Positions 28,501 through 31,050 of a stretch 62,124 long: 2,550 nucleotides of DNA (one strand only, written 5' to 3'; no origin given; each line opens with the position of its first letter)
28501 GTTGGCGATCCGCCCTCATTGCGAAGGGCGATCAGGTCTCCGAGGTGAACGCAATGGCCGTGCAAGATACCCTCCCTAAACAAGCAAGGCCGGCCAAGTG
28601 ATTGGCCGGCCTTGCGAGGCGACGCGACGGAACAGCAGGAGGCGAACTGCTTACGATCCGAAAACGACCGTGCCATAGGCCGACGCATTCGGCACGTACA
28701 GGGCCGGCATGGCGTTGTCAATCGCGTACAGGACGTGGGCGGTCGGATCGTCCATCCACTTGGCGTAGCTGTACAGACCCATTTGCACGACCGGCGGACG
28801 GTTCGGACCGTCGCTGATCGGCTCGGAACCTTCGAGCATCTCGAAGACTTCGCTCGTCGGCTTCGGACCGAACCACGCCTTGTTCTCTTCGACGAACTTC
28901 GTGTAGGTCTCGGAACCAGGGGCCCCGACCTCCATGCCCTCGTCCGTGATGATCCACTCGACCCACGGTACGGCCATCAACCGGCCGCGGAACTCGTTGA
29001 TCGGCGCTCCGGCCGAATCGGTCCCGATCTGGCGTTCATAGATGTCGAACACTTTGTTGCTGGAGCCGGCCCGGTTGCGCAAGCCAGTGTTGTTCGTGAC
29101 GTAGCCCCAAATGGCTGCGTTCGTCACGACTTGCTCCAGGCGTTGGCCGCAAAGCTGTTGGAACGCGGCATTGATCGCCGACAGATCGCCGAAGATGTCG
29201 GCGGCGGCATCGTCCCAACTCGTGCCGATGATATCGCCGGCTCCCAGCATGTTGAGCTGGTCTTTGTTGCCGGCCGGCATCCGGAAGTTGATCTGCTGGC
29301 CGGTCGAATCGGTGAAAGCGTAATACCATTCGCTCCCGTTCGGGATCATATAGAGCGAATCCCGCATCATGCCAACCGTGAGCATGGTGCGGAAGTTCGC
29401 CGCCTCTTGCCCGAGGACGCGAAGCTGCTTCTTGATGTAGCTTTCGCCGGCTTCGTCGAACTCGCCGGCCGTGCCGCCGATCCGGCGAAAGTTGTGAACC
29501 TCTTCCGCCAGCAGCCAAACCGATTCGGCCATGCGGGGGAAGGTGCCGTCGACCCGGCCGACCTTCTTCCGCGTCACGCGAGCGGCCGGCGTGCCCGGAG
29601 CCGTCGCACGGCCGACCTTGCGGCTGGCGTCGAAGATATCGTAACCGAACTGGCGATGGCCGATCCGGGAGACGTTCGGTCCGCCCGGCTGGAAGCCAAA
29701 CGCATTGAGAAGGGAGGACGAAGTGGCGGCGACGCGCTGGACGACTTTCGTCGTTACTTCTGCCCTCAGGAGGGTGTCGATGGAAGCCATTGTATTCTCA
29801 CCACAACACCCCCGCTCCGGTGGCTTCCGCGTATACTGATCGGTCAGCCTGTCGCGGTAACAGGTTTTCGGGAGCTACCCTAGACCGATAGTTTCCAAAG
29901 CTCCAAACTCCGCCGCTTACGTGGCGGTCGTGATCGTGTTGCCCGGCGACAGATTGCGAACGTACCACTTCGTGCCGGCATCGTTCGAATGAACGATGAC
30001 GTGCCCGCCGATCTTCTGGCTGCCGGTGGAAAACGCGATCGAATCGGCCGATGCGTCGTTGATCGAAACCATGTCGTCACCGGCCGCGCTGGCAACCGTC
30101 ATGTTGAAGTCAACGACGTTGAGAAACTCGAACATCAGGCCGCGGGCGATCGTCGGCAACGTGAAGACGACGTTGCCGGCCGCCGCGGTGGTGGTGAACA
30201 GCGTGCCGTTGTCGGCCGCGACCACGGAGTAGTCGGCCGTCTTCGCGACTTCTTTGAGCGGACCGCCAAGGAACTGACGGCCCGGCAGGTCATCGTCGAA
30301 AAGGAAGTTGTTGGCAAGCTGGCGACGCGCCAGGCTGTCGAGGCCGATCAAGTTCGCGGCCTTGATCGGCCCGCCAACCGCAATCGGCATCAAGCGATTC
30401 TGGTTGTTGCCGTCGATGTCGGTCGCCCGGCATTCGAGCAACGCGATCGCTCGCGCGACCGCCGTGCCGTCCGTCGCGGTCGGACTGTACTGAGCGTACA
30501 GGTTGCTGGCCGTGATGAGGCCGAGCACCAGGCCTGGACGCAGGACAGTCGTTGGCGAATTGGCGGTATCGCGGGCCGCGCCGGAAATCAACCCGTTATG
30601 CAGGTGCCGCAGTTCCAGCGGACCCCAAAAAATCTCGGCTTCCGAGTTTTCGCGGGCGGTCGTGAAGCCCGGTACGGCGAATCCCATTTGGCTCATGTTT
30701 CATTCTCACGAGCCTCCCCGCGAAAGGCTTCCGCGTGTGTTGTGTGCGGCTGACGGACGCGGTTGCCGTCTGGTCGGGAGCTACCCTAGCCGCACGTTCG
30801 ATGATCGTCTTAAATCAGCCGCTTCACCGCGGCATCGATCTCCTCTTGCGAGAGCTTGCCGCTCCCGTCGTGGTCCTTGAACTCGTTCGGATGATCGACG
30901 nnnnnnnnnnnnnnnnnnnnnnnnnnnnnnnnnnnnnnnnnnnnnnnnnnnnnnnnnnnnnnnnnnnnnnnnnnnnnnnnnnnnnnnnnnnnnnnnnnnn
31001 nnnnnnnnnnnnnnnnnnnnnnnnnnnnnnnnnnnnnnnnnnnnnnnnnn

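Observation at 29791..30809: Duplicated structured leader with covarying stems in front of the decoration and major capsid genes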

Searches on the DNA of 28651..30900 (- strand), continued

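Call 68: search_rna_families(sources=[L120, L133, L135, L137, L183, L187, L205, L210, L260, L313], threshold=evalue, max_evalue=10, show_alignments=4)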
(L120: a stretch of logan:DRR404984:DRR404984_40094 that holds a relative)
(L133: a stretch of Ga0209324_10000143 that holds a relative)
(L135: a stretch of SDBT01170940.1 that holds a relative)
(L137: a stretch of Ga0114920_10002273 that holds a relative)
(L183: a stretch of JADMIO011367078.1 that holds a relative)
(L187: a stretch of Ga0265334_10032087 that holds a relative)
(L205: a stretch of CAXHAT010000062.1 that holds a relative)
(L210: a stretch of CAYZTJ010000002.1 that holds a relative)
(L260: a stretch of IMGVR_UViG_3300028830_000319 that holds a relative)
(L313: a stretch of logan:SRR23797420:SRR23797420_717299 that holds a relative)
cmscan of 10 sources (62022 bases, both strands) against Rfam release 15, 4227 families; matches with E-value up to 10: 9.
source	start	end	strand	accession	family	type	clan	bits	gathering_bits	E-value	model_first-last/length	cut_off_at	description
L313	157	220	+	RF02996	int-alpA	Gene; sRNA;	-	39.5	35.8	0.00011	1-71/71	no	int-alpA RNA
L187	697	766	+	RF02996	int-alpA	Gene; sRNA;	-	23.6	35.8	1.5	1-71/71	no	int-alpA RNA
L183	1495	1680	+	RF02142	HOXA11-AS1_6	Gene; lncRNA;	-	23.3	50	1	1-179/179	no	HOXA11 antisense RNA 1 conserved region 6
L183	4635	4712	+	RF00519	suhB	Gene; sRNA;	CL00108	22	41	3.5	1-77/77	no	Makes More Granules Regulator RNA (mmgR)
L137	1645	1737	+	RF03536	Flavi_TBFV_xrRNA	Cis-reg;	-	20.5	46.5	7.1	1-89/89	no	Tick-borne Flavivirus exoribonuclease-resistant RNA element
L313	32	45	+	RF02129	GNAS-AS1_3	Gene; lncRNA;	-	19.8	42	3.3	25-38/38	no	GNAS antisense RNA 1 conserved region 3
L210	61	152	+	RF00084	CsrC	Gene; sRNA;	CL00106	18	61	0.32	5-102/255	no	CsrC RNA family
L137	5396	5534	-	RF02757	Erse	Gene; sRNA;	-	16.4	138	2.2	1-252/252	no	Erse small RNA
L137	1606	1688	+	RF02248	Six3os1_3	Gene; lncRNA;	-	16.3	40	9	1-75/75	no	Six3os1 conserved region 3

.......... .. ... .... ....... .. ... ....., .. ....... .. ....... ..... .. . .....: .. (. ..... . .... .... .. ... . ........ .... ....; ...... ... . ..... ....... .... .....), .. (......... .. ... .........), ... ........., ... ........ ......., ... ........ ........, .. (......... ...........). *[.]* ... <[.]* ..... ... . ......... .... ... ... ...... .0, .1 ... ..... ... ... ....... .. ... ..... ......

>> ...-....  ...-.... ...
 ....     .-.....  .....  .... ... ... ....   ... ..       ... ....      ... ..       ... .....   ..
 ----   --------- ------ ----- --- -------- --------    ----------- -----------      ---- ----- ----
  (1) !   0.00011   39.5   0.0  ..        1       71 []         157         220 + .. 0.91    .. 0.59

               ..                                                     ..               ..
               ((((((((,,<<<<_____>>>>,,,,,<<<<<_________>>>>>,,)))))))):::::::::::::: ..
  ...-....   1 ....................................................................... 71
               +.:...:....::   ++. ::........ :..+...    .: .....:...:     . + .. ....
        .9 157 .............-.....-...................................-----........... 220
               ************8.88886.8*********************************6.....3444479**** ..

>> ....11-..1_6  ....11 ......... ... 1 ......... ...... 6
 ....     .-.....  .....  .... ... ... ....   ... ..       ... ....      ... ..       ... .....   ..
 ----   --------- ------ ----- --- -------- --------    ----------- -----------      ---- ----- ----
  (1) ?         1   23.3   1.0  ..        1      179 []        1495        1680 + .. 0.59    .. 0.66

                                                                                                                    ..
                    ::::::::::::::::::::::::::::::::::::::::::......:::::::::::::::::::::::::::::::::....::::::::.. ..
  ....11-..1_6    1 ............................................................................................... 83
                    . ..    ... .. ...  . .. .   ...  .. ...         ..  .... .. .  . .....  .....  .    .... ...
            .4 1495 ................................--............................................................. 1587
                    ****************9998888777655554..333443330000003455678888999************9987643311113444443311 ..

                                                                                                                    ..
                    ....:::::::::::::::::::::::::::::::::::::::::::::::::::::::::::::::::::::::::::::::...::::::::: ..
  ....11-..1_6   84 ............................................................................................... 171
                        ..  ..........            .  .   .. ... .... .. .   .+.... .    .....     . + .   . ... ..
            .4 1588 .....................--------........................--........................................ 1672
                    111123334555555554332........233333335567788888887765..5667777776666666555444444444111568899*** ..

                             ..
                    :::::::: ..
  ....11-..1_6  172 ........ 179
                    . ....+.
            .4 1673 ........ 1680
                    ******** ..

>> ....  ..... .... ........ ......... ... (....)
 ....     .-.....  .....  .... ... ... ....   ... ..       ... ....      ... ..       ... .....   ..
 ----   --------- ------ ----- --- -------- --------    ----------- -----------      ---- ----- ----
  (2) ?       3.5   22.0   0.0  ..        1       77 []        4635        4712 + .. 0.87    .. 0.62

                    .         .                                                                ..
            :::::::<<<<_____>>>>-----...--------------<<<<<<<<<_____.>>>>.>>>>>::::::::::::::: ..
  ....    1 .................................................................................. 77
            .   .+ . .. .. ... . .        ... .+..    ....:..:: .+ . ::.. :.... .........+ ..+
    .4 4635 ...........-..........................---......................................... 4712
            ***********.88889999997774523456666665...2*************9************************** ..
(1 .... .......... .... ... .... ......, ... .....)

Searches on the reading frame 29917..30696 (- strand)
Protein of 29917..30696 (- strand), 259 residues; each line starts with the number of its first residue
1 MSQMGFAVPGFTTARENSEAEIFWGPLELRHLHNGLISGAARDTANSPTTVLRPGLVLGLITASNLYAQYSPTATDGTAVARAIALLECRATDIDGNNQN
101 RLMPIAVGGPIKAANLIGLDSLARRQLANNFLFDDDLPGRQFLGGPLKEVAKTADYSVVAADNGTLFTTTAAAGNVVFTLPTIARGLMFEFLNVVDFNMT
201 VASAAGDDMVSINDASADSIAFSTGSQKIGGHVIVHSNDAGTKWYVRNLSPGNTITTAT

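Call 9: search_protein_families(library=phrogs, proteins=[window:29917-30696:-], max_evalue=0.01)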
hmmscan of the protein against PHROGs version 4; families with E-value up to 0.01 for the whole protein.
window:29917-30696:- (259 aa): 2 families
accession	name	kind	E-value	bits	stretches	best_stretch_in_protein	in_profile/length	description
phrog_3583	-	head and packaging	3e-07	30.9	1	47-116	48-115/155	head decoration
phrog_49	-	head and packaging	7.3e-07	30.2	1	36-128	30-122/147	head decoration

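Call 10: search_protein_families(library=pfam, proteins=[window:29917-30696:-], max_evalue=0.01)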
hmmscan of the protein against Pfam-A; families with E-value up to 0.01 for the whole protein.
window:29917-30696:- (259 aa): 1 family
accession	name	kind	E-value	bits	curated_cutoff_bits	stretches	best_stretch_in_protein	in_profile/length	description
PF02924.19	HDPD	-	3.5e-08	34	29.1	1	49-95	31-76/116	Bacteriophage lambda head decoration protein D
